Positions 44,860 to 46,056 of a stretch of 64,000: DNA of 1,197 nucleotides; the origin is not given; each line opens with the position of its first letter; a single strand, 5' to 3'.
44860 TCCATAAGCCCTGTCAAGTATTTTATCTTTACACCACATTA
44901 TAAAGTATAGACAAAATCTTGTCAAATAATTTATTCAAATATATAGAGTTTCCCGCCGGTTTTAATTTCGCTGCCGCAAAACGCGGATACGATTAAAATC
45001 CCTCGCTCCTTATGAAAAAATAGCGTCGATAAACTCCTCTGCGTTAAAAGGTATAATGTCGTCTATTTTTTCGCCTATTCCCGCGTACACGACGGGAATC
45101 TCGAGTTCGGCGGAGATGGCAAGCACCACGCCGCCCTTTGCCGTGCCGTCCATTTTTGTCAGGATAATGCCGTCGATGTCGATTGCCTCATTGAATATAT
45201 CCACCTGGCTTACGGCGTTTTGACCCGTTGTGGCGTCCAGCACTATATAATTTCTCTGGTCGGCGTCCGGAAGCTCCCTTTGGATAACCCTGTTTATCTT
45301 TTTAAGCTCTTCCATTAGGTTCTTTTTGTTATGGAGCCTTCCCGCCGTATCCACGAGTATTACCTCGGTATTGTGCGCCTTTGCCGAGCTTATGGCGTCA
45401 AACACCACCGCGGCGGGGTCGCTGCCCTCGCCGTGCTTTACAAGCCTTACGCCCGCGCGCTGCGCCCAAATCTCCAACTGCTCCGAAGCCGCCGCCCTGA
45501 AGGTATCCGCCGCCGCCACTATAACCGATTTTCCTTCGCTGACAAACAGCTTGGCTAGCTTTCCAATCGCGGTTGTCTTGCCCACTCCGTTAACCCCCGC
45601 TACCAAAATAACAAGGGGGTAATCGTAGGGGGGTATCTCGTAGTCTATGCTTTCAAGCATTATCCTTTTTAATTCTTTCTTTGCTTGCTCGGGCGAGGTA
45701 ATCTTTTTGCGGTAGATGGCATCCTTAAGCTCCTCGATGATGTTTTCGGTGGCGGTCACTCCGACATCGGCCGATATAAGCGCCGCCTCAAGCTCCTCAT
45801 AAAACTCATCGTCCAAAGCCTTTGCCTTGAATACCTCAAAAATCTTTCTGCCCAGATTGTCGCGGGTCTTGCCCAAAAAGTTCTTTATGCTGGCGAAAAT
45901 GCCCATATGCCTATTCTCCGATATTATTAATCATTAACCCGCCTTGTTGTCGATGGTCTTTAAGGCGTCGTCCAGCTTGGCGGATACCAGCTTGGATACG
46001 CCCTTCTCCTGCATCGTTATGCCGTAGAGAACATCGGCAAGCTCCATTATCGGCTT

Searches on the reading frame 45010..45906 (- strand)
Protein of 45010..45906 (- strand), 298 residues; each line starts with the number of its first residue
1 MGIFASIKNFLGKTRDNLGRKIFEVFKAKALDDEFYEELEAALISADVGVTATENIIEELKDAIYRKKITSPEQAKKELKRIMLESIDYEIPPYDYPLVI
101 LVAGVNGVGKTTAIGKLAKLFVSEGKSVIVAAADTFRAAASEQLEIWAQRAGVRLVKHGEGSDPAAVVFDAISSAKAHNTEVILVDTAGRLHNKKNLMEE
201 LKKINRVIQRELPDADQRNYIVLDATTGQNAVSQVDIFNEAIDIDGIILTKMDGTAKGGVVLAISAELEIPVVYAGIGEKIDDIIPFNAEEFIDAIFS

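Call 6: search_protein_families(library=pfam, proteins=[window:45010-45906:-])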
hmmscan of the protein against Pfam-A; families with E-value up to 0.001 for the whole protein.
window:45010-45906:- (298 aa): 8 families
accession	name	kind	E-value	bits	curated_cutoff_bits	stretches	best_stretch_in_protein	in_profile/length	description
PF00448.28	SRP54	-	6.8e-77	258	22.7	1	98-297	2-195/196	SRP54-type protein, GTPase domain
PF02881.24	SRP54_N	-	4.9e-16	59.2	22.4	1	18-81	1-73/75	SRP54-type protein, helical bundle domain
PF13604.12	AAA_30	-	2.7e-06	27.7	27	1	99-195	20-104/191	AAA domain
PF13401.12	AAA_22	-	1.7e-05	25.6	27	1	98-206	6-109/130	AAA domain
PF06414.18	Zeta_toxin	-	4.2e-05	23.5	22.3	1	92-201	11-117/199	Zeta toxin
PF01656.29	CbiA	-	9.3e-05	22.8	25.4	1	101-260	3-91/125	CobQ/CobB/MinD/ParA nucleotide binding domain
PF00004.35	AAA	-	0.00041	21.3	21.2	0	100-228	1-110/131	ATPase family associated with various cellular activities (AAA)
PF13207.12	AAA_17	-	0.00081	20.1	27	0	104-203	2-94/136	AAA domain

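Call 18: find_homologous_proteins(query=window:45010-45906:-)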
Query window:45010-45906:- (298 aa): 8000 proteins with E <= 0.001 among 8000 candidates; the best 120 are listed.
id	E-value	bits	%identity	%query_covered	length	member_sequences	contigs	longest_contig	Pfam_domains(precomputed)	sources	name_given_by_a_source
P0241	3.4e-184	628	100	100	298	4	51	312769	PF02881.25,PF13604.13,PF13401.13,PF00448.29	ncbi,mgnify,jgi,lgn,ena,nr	ncbi:MAG TPA: signal recognition particle-docking protein FtsY [Clostridia bacterium]|mgnify:CR=1 FL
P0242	1.0e-165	568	88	100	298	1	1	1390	PF02881.25,PF13604.13,PF13401.13,PF00448.29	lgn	-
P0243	1.0e-163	561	87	100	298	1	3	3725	PF06414.19,PF02881.25,PF13604.13,PF00448.29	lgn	-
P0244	1.4e-163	561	88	100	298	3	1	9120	PF06414.19,PF02881.25,PF13604.13,PF13401.13,PF00448.29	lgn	-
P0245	3.4e-161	553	86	100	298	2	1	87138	PF06414.19,PF02881.25,PF13604.13,PF00448.29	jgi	-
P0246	6.5e-159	546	85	100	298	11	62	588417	PF06414.19,PF02881.25,PF13604.13,PF00448.29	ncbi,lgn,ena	-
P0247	1.2e-157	541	85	100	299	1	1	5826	PF06414.19,PF02881.25,PF13604.13,PF00448.29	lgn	-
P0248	6.6e-157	539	85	100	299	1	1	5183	PF06414.19,PF02881.25,PF13604.13,PF00448.29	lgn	-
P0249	3.2e-156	537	85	100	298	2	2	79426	PF06414.19,PF02881.25,PF13604.13,PF00448.29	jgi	jgi:fused signal recognition particle receptor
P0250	2.8e-154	530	81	100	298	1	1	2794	PF06414.19,PF02881.25,PF13604.13,PF00448.29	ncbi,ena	-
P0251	2.8e-154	530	81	100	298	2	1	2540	PF06414.19,PF02881.25,PF01656.30,PF13604.13,PF00448.29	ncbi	-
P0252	3.1e-154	530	81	100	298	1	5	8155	PF06414.19,PF02881.25,PF13604.13,PF00448.29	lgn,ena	-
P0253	4.3e-154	530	81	100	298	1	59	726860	PF06414.19,PF02881.25,PF13604.13,PF00448.29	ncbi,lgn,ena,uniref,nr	ncbi:MAG: signal recognition particle-docking protein FtsY [Firmicutes bacterium]|uniref:Signal reco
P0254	4.7e-154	530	82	100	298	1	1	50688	PF06414.19,PF02881.25,PF13604.13,PF00448.29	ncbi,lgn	ncbi:MAG: signal recognition particle-docking protein FtsY [Bacillota bacterium]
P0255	6.0e-154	529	80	100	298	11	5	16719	PF06414.19,PF02881.25,PF13604.13,PF00448.29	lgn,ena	-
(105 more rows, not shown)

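Call 20: find_encoding_contigs(protein=P0241, flank=10000, max_places=6)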
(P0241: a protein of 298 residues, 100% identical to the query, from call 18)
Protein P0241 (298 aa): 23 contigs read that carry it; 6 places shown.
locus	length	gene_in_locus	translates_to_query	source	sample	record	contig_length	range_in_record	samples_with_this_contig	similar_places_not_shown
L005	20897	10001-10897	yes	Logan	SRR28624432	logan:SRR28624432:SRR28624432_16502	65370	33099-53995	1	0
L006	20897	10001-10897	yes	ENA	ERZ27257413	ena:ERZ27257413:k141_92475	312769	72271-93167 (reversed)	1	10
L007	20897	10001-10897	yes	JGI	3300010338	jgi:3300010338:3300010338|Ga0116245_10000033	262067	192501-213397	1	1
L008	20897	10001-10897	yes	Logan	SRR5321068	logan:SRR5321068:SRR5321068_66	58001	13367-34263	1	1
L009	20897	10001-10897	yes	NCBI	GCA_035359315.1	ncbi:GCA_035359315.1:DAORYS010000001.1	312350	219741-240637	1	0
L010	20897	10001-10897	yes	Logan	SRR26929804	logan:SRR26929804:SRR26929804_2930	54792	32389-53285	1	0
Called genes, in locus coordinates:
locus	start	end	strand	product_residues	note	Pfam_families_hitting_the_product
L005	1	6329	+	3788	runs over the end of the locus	PF09479:Flg_new, PF18998:Flg_new_2 (faint), PF09479:Flg_new (weak), PF13306:LRR_5, PF13855:LRR_8 (faint), PF13306:LRR_5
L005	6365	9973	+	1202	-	PF02463:SMC_N, PF13175:AAA_15 (weak), PF13304:AAA_21 (faint), PF13476:AAA_23, PF06470:SMC_hinge, PF24161:CCDC39, PF26022:CC_Liprin_beta (weak)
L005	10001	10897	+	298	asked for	PF02881:SRP54_N, PF13401:AAA_22 (faint), PF00448:SRP54, PF13604:AAA_30 (weak)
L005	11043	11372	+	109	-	PF04297:UPF0122, PF04545:Sigma70_r4, PF08281:Sigma70_r4_2 (weak)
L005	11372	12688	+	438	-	PF02881:SRP54_N, PF06414:Zeta_toxin (faint), PF00448:SRP54, PF01656:CbiA (weak), PF13401:AAA_22 (weak), PF02978:SRP_SPB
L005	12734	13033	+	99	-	PF00886:Ribosomal_S16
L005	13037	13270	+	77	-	PF13083:KH_KhpA-B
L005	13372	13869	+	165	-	PF01782:RimM, PF05239:PRC (weak), PF24986:PRC_RimM (weak)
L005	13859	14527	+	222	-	PF01746:tRNA_m1G_MT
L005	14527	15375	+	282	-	PF01926:MMR_HSR1, PF02421:FeoB_N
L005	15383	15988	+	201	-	PF01351:RNase_HII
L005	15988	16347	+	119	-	PF02021:UPF0102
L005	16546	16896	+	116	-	PF01245:Ribosomal_L19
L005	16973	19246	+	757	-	-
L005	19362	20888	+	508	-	PF13541:ChlI, PF00493:MCM (faint), PF00158:Sigma54_activat (faint), PF01078:Mg_chelatase, PF07728:AAA_5, PF13335:Mg_chelatase_C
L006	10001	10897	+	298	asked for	PF02881:SRP54_N, PF13401:AAA_22 (faint), PF00448:SRP54, PF13604:AAA_30 (weak)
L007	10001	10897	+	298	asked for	PF02881:SRP54_N, PF13401:AAA_22 (faint), PF00448:SRP54, PF13604:AAA_30 (weak)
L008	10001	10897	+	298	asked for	PF02881:SRP54_N, PF13401:AAA_22 (faint), PF00448:SRP54, PF13604:AAA_30 (weak)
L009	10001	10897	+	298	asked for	PF02881:SRP54_N, PF13401:AAA_22 (faint), PF00448:SRP54, PF13604:AAA_30 (weak)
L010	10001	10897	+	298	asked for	PF02881:SRP54_N, PF13401:AAA_22 (faint), PF00448:SRP54, PF13604:AAA_30 (weak)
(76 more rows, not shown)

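Call 21: find_encoding_contigs(protein=P0245, flank=10000, max_places=2)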
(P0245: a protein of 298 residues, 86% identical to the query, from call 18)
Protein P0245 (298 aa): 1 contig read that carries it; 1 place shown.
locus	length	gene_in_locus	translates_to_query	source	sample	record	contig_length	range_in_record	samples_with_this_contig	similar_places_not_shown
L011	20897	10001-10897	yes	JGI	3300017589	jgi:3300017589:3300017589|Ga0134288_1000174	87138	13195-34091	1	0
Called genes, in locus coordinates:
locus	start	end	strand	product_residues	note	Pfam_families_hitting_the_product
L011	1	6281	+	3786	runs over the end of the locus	PF09479:Flg_new, PF18998:Flg_new_2 (faint), PF09479:Flg_new, PF13306:LRR_5, PF13855:LRR_8 (faint), PF13306:LRR_5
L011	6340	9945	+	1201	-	PF02463:SMC_N, PF13304:AAA_21 (faint), PF13476:AAA_23 (weak), PF06470:SMC_hinge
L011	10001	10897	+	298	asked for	PF02881:SRP54_N, PF06414:Zeta_toxin (weak), PF13604:AAA_30 (weak), PF00448:SRP54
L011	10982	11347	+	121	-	PF04297:UPF0122, PF04545:Sigma70_r4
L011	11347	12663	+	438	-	PF02881:SRP54_N, PF06414:Zeta_toxin (weak), PF00448:SRP54, PF01656:CbiA (weak), PF02978:SRP_SPB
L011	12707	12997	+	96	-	PF00886:Ribosomal_S16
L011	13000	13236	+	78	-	PF13083:KH_KhpA-B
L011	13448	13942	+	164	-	PF01782:RimM, PF05239:PRC (weak), PF24986:PRC_RimM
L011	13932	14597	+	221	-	PF01746:tRNA_m1G_MT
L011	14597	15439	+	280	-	PF01926:MMR_HSR1, PF02421:FeoB_N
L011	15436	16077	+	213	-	PF01351:RNase_HII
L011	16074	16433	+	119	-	PF02021:UPF0102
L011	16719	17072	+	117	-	PF01245:Ribosomal_L19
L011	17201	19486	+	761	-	-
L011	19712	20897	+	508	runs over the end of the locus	PF13541:ChlI, PF00493:MCM (faint), PF00158:Sigma54_activat (faint), PF01078:Mg_chelatase, PF07728:AAA_5, PF13335:Mg_chelatase_C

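Call 22: find_encoding_contigs(protein=P0246, flank=10000, max_places=4)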
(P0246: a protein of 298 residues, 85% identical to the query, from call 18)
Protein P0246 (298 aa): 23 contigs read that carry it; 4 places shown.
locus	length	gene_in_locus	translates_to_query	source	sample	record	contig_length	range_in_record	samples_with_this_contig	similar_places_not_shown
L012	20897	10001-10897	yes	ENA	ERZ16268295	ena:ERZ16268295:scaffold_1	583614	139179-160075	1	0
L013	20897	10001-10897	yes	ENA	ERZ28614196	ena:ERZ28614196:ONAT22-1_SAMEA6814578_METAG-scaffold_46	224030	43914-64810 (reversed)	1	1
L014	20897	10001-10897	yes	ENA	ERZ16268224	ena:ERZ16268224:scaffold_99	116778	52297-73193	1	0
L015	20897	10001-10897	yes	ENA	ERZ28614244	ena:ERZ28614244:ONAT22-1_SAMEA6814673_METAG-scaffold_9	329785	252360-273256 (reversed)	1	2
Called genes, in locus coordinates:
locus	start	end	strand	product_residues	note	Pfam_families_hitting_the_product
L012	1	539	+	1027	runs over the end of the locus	PF17854:FtsK_alpha, PF01580:FtsK_SpoIIIE, PF13401:AAA_22 (weak), PF09397:FtsK_gamma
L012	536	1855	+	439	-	PF00919:UPF0004, PF04055:Radical_SAM, PF18693:TRAM_2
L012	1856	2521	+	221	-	PF02464:CinA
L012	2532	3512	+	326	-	PF00154:RecA_N, PF06745:ATPase (weak), PF08423:Rad51, PF27531:MT3502_N, PF01637:ATPase_2 (weak), PF21096:RecA_C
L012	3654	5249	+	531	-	PF12072:RNase_Y_N, PF00013:KH_1, PF08668:HDOD (faint), PF01966:HD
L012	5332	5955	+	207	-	PF11667:DUF3267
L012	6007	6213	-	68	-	-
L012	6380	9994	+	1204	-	PF02463:SMC_N, PF13175:AAA_15 (weak), PF13304:AAA_21 (faint), PF06470:SMC_hinge, PF24161:CCDC39 (weak)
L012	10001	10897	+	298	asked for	PF02881:SRP54_N, PF06414:Zeta_toxin (weak), PF00448:SRP54, PF13604:AAA_30 (weak)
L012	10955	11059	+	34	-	-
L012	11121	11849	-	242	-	PF03009:GDPD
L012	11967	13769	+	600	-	PF00009:GTP_EFTU, PF03144:GTP_EFTU_D2, PF00679:EFG_C, PF06421:LepA_C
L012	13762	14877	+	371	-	PF04055:Radical_SAM, PF06969:HemN_C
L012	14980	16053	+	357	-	PF01628:HrcA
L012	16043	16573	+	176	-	PF01025:GrpE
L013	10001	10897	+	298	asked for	PF02881:SRP54_N, PF06414:Zeta_toxin (weak), PF00448:SRP54, PF13604:AAA_30 (weak)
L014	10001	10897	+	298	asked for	PF02881:SRP54_N, PF06414:Zeta_toxin (weak), PF00448:SRP54, PF13604:AAA_30 (weak)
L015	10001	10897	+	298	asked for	PF02881:SRP54_N, PF06414:Zeta_toxin (weak), PF00448:SRP54, PF13604:AAA_30 (weak)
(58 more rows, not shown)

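Call 25: find_encoding_contigs(protein=P0249, flank=10000, max_places=2)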
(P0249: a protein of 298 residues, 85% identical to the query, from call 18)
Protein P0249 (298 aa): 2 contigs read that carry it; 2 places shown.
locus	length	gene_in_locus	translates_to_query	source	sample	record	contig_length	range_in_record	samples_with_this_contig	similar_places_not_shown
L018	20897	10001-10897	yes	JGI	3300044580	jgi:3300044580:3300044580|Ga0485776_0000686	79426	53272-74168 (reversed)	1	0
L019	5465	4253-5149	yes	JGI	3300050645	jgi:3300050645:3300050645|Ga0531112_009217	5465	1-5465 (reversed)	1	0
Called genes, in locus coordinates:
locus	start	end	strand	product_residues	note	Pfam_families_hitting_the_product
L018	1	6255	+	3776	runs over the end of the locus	PF09479:Flg_new, PF18998:Flg_new_2 (faint), PF09479:Flg_new, PF13306:LRR_5, PF13855:LRR_8 (faint), PF13306:LRR_5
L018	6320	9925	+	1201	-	PF02463:SMC_N, PF13175:AAA_15, PF13304:AAA_21 (faint), PF13476:AAA_23, PF06470:SMC_hinge, PF24161:CCDC39 (weak)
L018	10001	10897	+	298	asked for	PF02881:SRP54_N, PF06414:Zeta_toxin (weak), PF00448:SRP54, PF13604:AAA_30 (weak)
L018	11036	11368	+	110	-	PF04297:UPF0122, PF04545:Sigma70_r4, PF08281:Sigma70_r4_2 (weak)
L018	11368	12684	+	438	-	PF02881:SRP54_N, PF06414:Zeta_toxin (weak), PF00448:SRP54, PF01656:CbiA (weak), PF02978:SRP_SPB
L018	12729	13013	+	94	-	PF00886:Ribosomal_S16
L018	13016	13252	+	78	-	PF13083:KH_KhpA-B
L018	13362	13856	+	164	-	PF01782:RimM, PF24986:PRC_RimM (weak)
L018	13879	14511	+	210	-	PF01746:tRNA_m1G_MT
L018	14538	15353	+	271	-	PF01926:MMR_HSR1, PF02421:FeoB_N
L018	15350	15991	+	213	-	PF01351:RNase_HII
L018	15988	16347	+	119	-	PF02021:UPF0102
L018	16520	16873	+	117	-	PF01245:Ribosomal_L19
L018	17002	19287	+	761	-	-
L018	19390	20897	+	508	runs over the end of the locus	PF13541:ChlI, PF00493:MCM (faint), PF01078:Mg_chelatase, PF07728:AAA_5 (weak), PF13335:Mg_chelatase_C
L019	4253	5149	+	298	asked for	PF02881:SRP54_N, PF06414:Zeta_toxin (weak), PF00448:SRP54, PF13604:AAA_30 (weak)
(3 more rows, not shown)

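Call 55: find_encoding_contigs(protein=P0253, flank=10000, max_places=1)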
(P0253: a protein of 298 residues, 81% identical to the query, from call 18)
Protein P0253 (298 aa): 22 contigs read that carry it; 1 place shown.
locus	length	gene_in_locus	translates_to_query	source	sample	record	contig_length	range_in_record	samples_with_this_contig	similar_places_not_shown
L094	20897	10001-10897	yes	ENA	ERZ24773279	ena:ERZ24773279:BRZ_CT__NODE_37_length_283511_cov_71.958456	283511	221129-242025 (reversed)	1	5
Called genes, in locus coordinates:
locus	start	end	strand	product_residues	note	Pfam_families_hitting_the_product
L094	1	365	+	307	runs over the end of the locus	PF07670:Gate (weak)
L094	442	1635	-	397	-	PF05636:HIGH_NTase1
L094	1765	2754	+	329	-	PF01515:PTA_PTB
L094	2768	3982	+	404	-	PF00871:Acetate_kinase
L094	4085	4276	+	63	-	PF01783:Ribosomal_L32p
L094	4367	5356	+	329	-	PF02504:FA_synthesis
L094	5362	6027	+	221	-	PF14622:Ribonucleas_3_3, PF00636:Ribonuclease_3, PF00035:dsrm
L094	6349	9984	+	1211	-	PF02463:SMC_N, PF13175:AAA_15, PF13304:AAA_21 (weak), PF13476:AAA_23, PF13555:AAA_29 (faint), PF06470:SMC_hinge, PF24161:CCDC39 (weak)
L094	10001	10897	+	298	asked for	PF02881:SRP54_N, PF06414:Zeta_toxin (weak), PF00448:SRP54, PF13604:AAA_30 (weak)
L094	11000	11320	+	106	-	PF04297:UPF0122, PF04545:Sigma70_r4, PF08281:Sigma70_r4_2 (weak)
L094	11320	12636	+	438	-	PF02881:SRP54_N, PF06414:Zeta_toxin (weak), PF00448:SRP54, PF01656:CbiA (weak), PF13401:AAA_22 (faint), PF02978:SRP_SPB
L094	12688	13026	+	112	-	PF00886:Ribosomal_S16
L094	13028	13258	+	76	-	PF13083:KH_KhpA-B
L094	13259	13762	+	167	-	PF01782:RimM, PF24986:PRC_RimM (weak)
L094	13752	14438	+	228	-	PF01746:tRNA_m1G_MT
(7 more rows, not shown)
